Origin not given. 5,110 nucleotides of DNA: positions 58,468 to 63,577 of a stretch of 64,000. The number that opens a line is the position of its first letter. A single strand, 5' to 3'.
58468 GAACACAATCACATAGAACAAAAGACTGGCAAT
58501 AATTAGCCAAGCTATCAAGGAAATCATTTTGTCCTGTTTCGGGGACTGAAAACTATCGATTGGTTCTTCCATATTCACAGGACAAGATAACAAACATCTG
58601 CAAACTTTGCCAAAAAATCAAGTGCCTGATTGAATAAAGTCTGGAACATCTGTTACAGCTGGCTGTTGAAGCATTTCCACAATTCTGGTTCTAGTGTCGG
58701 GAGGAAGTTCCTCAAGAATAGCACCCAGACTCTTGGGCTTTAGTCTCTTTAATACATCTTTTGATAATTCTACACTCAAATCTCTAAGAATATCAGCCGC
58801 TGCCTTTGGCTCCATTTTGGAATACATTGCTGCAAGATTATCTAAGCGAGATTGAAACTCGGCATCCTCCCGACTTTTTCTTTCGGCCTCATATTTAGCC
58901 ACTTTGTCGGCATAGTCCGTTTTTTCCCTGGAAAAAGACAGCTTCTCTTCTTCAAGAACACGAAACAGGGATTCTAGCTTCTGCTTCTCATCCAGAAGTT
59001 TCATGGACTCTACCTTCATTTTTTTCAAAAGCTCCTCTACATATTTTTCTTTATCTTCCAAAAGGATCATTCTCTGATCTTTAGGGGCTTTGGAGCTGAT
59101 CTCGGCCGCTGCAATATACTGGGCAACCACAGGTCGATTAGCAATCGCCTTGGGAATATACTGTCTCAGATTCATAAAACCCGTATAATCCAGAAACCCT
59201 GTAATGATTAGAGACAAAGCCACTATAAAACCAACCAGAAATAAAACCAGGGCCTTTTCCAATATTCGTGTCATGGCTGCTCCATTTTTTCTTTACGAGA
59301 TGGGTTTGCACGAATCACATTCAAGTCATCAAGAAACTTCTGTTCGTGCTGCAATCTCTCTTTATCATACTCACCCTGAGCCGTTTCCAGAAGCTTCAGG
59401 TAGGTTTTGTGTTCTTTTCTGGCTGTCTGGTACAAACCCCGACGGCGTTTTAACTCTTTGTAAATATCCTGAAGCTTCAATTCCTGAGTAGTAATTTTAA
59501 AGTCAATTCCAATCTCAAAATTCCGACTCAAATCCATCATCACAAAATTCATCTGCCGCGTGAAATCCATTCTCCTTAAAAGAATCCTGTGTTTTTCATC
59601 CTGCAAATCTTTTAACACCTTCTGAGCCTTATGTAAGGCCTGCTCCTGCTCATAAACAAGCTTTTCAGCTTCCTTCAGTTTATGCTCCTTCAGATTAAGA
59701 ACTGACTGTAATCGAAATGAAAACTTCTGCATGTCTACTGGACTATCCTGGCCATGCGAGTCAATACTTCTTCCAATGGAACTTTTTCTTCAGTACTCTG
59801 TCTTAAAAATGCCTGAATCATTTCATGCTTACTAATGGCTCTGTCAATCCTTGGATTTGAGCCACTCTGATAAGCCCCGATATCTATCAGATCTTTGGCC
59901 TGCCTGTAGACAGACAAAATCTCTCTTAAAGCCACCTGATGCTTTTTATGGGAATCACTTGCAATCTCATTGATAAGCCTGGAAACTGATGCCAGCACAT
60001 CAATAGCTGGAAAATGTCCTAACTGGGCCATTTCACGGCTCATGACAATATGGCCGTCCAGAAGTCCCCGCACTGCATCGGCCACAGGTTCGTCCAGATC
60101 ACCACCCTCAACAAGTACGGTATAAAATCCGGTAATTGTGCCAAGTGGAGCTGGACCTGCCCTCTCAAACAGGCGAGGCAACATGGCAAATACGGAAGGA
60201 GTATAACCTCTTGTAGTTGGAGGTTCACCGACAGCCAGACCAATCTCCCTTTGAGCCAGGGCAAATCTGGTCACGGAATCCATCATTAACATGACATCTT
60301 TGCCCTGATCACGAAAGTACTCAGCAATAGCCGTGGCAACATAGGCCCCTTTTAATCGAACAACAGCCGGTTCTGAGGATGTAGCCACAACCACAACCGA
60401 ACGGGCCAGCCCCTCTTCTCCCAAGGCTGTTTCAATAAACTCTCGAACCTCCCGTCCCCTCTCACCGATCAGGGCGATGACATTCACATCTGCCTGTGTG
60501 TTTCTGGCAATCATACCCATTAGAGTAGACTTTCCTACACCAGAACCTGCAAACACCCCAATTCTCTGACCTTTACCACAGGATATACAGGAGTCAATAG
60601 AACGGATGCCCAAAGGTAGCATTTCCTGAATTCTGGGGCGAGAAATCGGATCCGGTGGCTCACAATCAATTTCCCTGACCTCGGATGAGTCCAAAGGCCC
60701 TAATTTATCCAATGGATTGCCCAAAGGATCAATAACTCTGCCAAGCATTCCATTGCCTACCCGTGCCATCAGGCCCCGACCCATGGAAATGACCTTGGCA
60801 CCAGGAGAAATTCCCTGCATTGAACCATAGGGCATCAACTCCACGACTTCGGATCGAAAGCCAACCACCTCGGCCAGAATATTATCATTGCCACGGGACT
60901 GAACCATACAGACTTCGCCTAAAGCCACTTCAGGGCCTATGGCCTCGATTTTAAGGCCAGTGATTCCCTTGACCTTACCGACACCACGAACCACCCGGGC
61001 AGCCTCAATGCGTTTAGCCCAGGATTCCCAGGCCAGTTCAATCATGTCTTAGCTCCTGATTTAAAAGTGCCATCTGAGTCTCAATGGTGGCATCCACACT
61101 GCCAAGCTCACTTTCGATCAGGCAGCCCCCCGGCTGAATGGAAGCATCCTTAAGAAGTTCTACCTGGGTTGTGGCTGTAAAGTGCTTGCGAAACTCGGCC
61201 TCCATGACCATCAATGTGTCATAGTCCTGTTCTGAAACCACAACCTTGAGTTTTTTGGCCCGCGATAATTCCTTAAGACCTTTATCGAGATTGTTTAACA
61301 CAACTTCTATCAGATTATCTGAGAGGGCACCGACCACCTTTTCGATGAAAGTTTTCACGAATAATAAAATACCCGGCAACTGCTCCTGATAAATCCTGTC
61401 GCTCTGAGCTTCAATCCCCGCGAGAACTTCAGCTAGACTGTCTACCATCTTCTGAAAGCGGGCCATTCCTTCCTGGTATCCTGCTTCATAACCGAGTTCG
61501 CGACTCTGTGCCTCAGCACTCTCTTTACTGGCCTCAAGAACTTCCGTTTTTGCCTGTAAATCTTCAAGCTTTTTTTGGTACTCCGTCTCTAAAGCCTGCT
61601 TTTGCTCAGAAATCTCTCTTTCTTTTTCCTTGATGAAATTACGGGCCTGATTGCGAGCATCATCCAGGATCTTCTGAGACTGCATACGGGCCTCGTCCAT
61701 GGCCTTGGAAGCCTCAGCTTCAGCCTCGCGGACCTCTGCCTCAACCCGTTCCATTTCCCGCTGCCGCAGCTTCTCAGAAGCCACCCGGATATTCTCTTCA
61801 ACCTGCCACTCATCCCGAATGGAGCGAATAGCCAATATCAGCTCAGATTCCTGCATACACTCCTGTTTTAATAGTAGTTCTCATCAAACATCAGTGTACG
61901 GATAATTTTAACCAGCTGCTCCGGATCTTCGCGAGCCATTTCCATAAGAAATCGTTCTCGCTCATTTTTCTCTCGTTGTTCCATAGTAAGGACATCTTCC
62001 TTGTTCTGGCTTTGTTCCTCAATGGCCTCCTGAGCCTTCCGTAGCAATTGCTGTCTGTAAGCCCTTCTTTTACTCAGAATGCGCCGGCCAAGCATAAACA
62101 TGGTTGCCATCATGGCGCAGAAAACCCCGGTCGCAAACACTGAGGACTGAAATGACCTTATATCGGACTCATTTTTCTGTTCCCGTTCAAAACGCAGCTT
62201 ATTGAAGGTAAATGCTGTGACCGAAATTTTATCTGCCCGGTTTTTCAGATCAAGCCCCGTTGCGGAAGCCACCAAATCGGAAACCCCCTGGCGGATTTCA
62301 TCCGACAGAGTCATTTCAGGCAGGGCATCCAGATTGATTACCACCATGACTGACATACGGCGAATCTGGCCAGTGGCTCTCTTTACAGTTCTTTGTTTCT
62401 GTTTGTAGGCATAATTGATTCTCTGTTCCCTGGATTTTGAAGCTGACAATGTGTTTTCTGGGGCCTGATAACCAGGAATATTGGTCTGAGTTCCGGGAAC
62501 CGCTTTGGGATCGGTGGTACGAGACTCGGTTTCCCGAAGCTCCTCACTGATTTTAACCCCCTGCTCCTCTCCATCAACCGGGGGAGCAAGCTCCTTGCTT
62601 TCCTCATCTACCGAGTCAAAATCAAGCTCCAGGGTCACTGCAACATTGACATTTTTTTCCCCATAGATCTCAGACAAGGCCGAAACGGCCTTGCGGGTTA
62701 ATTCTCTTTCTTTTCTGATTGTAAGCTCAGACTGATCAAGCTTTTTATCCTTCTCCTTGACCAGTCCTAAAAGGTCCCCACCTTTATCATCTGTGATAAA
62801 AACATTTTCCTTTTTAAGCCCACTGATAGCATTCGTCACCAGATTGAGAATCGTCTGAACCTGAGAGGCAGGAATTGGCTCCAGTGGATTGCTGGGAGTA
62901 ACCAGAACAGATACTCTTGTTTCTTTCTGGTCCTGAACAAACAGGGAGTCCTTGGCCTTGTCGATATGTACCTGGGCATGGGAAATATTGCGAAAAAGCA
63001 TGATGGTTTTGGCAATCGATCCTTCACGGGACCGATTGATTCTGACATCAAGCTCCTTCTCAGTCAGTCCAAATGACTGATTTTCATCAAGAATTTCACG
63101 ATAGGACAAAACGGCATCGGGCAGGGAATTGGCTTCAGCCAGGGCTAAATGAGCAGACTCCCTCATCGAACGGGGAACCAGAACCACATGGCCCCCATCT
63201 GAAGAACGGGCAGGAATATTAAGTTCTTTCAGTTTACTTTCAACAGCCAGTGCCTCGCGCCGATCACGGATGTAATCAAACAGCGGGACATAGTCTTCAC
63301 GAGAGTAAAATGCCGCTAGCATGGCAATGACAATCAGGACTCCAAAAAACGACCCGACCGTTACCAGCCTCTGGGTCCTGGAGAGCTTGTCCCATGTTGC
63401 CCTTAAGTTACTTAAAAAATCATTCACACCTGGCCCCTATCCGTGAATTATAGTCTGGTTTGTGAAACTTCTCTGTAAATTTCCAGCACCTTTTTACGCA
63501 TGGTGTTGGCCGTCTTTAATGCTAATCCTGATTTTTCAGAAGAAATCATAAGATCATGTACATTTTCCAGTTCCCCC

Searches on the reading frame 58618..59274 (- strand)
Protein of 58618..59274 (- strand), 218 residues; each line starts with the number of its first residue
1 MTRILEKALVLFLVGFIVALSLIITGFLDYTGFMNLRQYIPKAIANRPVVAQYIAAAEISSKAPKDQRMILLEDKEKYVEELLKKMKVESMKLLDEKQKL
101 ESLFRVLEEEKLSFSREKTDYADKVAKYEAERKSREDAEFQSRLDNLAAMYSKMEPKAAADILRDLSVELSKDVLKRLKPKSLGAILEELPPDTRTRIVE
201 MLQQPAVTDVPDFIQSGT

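Call 33: search_protein_families(library=pfam, proteins=[window:58618-59274:-], max_evalue=0.0001)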
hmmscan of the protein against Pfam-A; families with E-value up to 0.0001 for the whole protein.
window:58618-59274:- (218 aa): 2 families
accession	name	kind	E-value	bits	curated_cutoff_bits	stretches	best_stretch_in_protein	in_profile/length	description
PF03448.22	MgtE_N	-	5.7e-07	30.4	25.9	1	148-206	19-77/102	MgtE intracellular N domain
PF14841.11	FliG_M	-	1.4e-05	25.6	25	0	148-178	17-47/76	FliG middle domain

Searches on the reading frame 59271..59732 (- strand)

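Call 33: search_protein_families(library=pfam, proteins=[window:59271-59732:-], max_evalue=0.0001)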
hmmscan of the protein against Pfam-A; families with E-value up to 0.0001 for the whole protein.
window:59271-59732:- (153 aa): 1 family
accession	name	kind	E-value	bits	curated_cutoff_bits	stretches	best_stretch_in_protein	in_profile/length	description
PF02050.21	FliJ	-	1.4e-08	35.4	28.4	1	21-141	2-122/123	Flagellar FliJ protein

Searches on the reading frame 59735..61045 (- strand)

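Call 33: search_protein_families(library=pfam, proteins=[window:59735-61045:-], max_evalue=0.0001)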
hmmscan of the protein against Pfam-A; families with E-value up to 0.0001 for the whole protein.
window:59735-61045:- (436 aa): 3 families
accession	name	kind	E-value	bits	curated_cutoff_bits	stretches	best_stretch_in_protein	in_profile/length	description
PF00006.31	ATP-synt_ab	-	1e-87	293.7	29.5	1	146-355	1-213/213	ATP synthase alpha/beta family, nucleotide-binding domain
PF18269.6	T3SS_ATPase_C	-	2.1e-25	88.8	22.7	1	363-432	2-71/72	T3SS EscN ATPase C-terminal domain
PF02874.29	ATP-synt_ab_N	-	1.3e-07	32.4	20.9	1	28-89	4-69/69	ATP synthase alpha/beta family, beta-barrel domain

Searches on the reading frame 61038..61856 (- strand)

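Call 33: search_protein_families(library=pfam, proteins=[window:61038-61856:-], max_evalue=0.0001)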
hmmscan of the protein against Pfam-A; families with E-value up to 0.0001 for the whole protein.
window:61038-61856:- (272 aa): 1 family
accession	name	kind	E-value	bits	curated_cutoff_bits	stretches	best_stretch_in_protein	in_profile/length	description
PF02108.21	FliH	-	6.2e-15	55.7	24.1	1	137-263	3-126/128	Flagellar assembly protein FliH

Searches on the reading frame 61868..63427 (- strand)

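Call 33: search_protein_families(library=pfam, proteins=[window:61868-63427:-], max_evalue=0.0001)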
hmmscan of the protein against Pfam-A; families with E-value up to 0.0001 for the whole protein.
window:61868-63427:- (519 aa): 2 families
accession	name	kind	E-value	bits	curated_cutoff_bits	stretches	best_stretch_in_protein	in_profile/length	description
PF01514.23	YscJ_FliF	-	2.5e-38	132.2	24.4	1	42-217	2-175/179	Secretory protein of YscJ/FliF family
PF08345.17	YscJ_FliF_C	-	1.9e-28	100.2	23.8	1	251-408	1-147/147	Flagellar M-ring protein C-terminal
